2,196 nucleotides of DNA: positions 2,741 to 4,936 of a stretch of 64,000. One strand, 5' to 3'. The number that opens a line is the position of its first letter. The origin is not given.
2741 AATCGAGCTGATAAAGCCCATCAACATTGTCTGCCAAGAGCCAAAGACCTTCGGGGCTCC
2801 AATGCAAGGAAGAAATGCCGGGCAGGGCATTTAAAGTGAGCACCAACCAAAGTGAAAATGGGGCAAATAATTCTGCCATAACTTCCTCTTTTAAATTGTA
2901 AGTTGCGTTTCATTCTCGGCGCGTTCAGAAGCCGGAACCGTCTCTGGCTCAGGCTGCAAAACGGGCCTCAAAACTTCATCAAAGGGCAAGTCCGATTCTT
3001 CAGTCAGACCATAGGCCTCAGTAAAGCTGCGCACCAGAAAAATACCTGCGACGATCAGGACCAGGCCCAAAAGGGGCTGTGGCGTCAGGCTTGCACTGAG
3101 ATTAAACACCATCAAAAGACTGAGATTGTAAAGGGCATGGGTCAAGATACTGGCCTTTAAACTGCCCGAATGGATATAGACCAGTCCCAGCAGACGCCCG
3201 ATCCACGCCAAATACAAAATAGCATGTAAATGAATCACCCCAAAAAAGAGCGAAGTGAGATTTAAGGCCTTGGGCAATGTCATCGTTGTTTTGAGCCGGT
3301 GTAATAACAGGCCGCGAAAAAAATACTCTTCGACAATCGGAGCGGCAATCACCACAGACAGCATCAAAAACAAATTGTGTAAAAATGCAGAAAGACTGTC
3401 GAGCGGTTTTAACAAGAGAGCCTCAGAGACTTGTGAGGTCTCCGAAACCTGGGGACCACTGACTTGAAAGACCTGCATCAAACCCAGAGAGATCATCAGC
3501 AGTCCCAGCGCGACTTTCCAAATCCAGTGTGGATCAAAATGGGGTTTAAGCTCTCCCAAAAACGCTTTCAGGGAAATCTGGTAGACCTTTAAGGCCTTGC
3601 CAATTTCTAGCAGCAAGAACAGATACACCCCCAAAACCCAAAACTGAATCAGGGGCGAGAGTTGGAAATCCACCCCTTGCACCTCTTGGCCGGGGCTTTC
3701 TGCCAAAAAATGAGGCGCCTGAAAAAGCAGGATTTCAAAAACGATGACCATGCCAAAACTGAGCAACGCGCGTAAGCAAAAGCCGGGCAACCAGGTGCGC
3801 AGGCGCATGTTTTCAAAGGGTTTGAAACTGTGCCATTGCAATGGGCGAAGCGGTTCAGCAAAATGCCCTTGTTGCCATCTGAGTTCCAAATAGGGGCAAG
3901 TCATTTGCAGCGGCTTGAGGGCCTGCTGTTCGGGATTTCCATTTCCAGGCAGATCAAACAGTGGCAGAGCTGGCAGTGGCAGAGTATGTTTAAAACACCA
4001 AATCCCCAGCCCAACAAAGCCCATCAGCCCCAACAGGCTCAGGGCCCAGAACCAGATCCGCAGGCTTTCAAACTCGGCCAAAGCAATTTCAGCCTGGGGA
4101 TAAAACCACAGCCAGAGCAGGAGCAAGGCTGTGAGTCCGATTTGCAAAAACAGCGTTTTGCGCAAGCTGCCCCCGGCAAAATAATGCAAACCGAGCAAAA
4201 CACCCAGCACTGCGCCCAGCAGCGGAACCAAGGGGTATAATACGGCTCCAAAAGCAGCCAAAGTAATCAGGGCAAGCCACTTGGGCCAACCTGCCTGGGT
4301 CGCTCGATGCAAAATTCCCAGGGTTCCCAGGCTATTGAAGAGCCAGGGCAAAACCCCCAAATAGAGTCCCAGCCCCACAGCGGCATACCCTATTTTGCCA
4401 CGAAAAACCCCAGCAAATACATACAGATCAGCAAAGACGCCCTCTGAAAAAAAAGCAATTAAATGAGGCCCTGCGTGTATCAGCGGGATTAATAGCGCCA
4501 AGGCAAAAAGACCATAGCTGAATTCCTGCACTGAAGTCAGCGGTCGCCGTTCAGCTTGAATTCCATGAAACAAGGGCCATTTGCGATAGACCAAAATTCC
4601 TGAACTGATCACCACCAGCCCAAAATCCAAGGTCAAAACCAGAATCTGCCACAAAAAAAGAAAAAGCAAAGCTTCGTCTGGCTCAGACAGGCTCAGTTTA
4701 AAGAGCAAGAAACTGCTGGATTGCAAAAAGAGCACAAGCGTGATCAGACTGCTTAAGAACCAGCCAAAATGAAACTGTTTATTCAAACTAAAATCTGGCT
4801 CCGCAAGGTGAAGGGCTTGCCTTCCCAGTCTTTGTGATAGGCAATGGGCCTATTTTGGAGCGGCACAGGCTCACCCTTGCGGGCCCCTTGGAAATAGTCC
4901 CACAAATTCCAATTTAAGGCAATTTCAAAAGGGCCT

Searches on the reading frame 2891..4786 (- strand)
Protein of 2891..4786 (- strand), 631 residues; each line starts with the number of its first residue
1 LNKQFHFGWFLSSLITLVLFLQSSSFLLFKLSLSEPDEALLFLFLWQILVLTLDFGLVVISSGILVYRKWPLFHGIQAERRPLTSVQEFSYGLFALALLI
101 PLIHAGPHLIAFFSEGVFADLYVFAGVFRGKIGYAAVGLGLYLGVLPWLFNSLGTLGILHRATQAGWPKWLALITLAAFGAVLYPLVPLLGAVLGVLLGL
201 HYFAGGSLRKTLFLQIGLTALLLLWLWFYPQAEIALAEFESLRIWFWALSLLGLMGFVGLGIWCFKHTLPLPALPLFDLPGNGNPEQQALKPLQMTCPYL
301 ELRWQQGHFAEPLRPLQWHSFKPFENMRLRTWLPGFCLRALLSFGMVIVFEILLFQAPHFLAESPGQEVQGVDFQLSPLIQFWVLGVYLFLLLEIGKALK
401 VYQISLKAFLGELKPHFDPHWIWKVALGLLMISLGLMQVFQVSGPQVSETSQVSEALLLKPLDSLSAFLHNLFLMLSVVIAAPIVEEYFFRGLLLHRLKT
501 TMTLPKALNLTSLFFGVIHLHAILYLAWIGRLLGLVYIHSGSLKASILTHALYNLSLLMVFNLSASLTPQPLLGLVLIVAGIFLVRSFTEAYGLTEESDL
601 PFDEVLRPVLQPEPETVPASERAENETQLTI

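Call 3: search_protein_families(library=pfam, proteins=[window:2891-4786:-], max_evalue=0.01)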
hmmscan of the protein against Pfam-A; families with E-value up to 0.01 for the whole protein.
window:2891-4786:- (631 aa): 1 family
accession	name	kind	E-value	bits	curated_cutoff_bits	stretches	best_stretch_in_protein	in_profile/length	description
PF02517.21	Rce1-like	-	2.4e-17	63.4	22.4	1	471-555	4-92/93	Type II CAAX prenyl endopeptidase Rce1-like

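Call 4: search_protein_families(library=ncbifam, proteins=[window:2891-4786:-], max_evalue=0.01)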
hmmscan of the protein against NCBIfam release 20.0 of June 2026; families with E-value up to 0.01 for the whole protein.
window:2891-4786:- (631 aa): 5 families
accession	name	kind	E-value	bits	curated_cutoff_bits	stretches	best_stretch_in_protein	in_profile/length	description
NF041647.1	ABC_perm_CPBP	equivalog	9e-14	51.1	435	1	384-560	457-633/636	ABC transporter permease subunit/CPBP intramembrane protease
NF033192.3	CPBP_JDVT_MrtJ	equivalog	2.3e-08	34.6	75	1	476-559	2-97/98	JDVT-CTERM system glutamic-type intramembrane protease MrtJ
NF040589.1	CPBP_Synerg_MrtS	equivalog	2.7e-06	27.7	130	1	474-555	75-161/170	Synerg-CTERM system glutamic-type intramembrane protease MrtS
NF040914.1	Mrt_core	domain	0.00042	20.3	100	1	477-560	8-104/108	myxosortase family intramembrane protease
NF046050.1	CPBP_fam_MroQ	equivalog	0.0012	18.3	270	1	473-557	129-220/243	intramembrane glutamic endopeptidase MroQ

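Call 54: find_related_loci(query=window:2891-4786:-, collection=metagenome_contigs, flank=8000)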
Query window:2891-4786:- (631 aa) in metagenome_contigs; peptide patterns used: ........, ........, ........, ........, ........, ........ (x = any residue, [..] = any of these).
91 stretches matched a pattern; 2 encode a relative of the query (tblastn E <= 1e-3); 2 distinct loci.
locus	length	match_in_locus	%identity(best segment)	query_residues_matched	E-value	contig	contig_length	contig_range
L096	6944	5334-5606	35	474-562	2e-9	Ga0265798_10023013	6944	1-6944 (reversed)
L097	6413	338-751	30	418-554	4e-6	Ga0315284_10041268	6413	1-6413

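Call 84: search_protein_families(library=padloc, proteins=[window:2891-4786:-], max_evalue=0.001)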
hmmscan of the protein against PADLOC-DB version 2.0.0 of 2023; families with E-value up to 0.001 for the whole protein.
window:2891-4786:- (631 aa): 0 families
